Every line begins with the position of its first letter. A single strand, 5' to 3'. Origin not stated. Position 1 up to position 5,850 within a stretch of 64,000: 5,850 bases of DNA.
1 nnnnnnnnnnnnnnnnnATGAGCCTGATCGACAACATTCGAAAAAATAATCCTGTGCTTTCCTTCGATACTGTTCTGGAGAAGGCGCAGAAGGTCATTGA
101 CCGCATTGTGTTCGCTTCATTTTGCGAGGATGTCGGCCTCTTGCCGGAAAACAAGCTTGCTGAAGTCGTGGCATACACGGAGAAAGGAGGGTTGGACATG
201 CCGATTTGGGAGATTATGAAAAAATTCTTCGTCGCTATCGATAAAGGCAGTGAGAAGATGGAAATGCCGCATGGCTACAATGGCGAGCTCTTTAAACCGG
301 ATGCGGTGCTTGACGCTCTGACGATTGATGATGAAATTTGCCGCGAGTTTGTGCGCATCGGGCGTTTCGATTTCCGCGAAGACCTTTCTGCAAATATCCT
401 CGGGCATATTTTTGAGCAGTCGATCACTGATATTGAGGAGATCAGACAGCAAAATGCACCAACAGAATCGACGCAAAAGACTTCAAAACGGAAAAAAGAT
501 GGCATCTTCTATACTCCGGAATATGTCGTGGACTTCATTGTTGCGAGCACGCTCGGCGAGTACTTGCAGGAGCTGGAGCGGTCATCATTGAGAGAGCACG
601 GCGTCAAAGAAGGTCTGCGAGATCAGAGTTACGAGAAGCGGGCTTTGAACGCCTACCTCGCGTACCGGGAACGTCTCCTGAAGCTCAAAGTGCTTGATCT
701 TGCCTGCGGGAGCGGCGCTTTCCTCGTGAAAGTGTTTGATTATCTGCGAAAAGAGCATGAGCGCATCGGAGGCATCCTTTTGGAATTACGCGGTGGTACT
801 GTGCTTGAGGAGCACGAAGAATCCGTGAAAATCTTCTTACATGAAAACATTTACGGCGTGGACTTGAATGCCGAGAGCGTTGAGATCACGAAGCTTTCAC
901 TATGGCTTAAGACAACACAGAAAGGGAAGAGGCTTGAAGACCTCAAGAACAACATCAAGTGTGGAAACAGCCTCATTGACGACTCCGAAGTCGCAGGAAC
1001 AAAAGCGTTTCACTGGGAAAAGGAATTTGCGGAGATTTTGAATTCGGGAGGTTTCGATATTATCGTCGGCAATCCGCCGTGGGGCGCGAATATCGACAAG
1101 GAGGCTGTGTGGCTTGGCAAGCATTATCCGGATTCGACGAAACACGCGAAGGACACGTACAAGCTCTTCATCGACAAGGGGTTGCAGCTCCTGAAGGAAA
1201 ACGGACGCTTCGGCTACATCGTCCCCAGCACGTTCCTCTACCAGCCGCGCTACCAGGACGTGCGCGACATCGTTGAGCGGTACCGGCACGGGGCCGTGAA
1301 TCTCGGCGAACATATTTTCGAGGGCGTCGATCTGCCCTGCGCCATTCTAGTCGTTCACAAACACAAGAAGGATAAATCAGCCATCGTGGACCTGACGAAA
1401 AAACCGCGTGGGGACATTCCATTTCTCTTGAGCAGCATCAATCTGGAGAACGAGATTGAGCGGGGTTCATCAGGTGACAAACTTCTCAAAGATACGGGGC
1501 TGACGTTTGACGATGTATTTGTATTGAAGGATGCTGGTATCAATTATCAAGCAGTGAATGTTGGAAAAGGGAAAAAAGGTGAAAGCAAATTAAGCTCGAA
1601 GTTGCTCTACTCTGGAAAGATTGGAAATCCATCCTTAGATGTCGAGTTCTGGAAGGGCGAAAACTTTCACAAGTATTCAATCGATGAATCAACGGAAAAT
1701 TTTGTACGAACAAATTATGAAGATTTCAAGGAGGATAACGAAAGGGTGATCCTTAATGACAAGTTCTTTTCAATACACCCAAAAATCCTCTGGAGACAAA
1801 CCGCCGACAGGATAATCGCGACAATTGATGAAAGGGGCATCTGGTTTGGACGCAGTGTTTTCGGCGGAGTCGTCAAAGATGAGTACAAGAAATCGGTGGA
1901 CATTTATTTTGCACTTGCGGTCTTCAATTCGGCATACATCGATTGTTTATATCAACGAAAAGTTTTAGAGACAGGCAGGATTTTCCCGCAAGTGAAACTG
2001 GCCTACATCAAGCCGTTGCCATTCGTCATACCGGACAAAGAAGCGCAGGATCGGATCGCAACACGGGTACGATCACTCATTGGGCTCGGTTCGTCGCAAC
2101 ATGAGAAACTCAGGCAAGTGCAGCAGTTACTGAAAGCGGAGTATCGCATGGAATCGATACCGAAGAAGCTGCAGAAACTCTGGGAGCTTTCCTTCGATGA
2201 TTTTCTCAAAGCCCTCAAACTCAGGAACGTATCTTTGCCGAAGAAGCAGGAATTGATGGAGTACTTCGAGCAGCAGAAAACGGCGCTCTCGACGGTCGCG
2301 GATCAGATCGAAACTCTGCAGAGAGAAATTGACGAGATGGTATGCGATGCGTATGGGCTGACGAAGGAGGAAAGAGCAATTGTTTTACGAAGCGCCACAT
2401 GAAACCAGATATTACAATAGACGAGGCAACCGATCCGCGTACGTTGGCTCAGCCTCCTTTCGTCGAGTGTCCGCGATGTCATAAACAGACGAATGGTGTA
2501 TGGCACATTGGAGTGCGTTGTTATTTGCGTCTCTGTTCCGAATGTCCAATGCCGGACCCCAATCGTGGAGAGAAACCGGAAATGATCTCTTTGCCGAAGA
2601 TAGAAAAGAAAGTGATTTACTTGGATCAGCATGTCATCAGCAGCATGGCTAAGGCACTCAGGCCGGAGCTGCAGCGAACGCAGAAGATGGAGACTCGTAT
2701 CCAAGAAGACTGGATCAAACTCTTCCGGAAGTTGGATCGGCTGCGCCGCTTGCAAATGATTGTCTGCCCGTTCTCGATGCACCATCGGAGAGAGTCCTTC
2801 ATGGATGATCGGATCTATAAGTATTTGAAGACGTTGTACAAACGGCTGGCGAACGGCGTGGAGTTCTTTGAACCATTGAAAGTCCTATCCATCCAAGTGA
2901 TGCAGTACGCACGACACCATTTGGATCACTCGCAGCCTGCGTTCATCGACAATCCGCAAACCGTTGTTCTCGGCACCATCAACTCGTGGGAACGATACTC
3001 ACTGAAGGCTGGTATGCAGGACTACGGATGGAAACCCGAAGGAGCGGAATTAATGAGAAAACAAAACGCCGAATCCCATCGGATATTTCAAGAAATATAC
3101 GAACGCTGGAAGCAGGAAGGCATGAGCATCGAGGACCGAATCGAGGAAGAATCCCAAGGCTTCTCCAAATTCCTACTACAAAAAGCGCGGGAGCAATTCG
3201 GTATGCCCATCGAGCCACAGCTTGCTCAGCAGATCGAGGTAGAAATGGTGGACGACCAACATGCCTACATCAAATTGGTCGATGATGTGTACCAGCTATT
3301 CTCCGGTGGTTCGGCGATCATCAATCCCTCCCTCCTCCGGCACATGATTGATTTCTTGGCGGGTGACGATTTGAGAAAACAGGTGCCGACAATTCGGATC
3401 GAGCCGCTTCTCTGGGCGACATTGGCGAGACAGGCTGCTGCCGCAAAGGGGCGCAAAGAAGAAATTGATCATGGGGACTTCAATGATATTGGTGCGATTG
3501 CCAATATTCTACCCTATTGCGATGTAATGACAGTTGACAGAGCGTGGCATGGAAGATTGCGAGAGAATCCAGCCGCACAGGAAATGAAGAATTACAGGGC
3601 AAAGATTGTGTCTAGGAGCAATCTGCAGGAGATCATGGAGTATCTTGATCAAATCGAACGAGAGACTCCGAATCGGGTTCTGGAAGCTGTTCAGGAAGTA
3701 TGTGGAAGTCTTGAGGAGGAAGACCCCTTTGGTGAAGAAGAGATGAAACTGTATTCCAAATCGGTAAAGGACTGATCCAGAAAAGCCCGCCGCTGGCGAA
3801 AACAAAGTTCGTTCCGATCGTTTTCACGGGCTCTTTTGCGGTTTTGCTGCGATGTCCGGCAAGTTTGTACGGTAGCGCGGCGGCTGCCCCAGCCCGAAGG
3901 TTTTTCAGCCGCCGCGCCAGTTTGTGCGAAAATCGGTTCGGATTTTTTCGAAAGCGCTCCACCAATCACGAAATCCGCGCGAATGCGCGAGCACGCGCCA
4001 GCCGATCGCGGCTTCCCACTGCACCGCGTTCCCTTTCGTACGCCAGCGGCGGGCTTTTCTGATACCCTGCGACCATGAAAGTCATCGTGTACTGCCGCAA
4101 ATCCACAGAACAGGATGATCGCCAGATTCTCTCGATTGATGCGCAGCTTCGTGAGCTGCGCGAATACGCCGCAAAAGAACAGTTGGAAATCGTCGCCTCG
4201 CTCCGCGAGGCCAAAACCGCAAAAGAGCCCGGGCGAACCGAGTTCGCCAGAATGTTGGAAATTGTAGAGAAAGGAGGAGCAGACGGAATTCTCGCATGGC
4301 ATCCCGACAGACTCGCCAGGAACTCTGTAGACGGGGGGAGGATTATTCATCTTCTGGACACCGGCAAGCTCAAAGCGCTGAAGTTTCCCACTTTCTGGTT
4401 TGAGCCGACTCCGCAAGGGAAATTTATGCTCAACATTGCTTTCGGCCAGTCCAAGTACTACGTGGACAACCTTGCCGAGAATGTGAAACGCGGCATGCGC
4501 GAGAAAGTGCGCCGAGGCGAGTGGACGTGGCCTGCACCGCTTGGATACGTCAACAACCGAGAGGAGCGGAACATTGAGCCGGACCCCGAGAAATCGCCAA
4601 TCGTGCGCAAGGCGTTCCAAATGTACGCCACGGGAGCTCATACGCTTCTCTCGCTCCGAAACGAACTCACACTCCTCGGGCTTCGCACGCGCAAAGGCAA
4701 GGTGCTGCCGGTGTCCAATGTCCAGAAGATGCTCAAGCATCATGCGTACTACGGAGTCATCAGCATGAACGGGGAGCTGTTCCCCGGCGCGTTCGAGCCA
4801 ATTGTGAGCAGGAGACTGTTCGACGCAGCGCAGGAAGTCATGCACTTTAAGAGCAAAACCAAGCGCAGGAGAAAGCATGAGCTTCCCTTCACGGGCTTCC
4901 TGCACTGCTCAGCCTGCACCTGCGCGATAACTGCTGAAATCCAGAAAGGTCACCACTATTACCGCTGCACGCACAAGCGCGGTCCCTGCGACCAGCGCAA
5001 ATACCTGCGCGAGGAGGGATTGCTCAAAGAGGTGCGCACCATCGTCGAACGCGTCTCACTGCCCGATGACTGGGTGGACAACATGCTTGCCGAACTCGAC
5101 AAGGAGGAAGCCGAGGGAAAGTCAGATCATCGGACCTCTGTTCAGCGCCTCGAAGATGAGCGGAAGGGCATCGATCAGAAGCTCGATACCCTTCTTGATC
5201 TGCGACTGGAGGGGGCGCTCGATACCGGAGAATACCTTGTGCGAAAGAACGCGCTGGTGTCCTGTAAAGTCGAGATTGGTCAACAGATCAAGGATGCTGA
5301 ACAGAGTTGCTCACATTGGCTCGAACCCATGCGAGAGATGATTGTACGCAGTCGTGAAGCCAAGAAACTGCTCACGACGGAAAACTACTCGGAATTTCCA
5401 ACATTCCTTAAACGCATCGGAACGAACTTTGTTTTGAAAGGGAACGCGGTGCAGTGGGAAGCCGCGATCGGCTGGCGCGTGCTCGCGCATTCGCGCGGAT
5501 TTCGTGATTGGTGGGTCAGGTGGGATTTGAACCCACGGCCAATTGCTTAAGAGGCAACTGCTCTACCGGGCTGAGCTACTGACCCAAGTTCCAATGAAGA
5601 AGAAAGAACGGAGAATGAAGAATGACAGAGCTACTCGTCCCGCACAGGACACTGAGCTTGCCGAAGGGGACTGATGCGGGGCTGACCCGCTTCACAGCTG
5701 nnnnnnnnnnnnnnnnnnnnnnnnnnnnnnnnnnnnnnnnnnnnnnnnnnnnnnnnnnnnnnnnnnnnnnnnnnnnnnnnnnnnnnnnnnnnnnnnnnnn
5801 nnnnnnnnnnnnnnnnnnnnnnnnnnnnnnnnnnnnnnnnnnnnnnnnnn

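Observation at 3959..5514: Perfect 79-bp inverted repeat encloses the large serine recombinase gene and completes the 3' end of tRNA-Lys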

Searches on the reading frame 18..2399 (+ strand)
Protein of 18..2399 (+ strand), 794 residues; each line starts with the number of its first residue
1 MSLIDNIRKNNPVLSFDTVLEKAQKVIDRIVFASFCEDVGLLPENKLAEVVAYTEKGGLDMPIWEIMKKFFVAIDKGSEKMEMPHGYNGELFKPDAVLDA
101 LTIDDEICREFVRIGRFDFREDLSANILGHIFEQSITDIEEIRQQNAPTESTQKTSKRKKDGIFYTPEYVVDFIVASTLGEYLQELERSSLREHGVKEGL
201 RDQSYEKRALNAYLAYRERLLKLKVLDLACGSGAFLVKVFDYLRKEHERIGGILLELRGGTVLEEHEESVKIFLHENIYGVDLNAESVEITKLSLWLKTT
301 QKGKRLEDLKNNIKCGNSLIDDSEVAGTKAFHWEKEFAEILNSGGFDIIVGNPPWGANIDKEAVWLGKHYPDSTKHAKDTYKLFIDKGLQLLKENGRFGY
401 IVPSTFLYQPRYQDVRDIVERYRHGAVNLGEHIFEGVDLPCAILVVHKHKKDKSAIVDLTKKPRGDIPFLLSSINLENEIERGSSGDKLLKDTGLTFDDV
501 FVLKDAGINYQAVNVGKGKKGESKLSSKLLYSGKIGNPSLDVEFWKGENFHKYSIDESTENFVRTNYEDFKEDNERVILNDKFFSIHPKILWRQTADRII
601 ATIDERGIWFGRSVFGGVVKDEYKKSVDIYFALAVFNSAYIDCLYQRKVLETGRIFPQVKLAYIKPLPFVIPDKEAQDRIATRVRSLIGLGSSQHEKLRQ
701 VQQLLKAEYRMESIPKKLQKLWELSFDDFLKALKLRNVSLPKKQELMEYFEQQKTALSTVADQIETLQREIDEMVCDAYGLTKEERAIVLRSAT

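Call 7: search_protein_families(library=pfam, proteins=[window:18-2399:+], max_evalue=0.01)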
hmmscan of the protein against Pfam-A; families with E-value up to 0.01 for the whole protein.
window:18-2399:+ (794 aa): 6 families
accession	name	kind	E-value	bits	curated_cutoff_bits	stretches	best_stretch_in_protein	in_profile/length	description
PF07669.17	Eco57I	-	2.4e-38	132.3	25.3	1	276-417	1-148/171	Eco57I restriction-modification methylase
PF02384.22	N6_Mtase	-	6.7e-20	72.1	20.4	1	224-454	49-238/311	N-6 DNA Methylase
PF12950.13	TaqI_C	-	2.8e-14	53.8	26.5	1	544-668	3-117/118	TaqI-like C-terminal specificity domain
PF20473.4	MmeI_Mtase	-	1.5e-12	47.7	27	1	213-357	11-147/259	MmeI, DNA-methyltransferase domain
PF01170.24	UPF0020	-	0.0023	18.1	22.3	0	333-378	107-153/197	RMKL-like, methyltransferase domain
PF20465.4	MmeI_hel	-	0.0072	17.5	27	0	24-92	4-75/75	MmeI, helicase spacer domain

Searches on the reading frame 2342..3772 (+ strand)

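Call 7: search_protein_families(library=pfam, proteins=[window:2342-3772:+], max_evalue=0.01)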
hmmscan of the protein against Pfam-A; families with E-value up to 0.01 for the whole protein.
window:2342-3772:+ (477 aa): 1 family
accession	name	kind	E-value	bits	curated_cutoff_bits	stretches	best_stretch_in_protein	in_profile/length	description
PF24550.1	LIS_MGM1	-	0.0031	18.1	27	0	255-285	45-75/100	Dynamin-like GTPase MGM1-like, lipid interacting stalk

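Call 66: search_protein_families(library=pfam, max_evalue=0.001, proteins=[window:2342-3772:+])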
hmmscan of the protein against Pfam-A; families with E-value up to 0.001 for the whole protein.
window:2342-3772:+ (477 aa): 0 families

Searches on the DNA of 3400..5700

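Call 57: search_rna_families(source=window, start=3400, end=5700, threshold=evalue, max_evalue=1)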
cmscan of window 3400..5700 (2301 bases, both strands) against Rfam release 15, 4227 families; matches with E-value up to 1: 2.
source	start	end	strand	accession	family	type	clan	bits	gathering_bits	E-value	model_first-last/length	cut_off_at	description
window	5512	5585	-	RF00005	tRNA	Gene; tRNA;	CL00001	74.6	29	6.2e-16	1-71/71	no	tRNA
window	5511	5585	+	RF04354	Plastid-ycf2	Cis-reg;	-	25.9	65.7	0.017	1-75/75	no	Plastid-ycf2 5UTR RNA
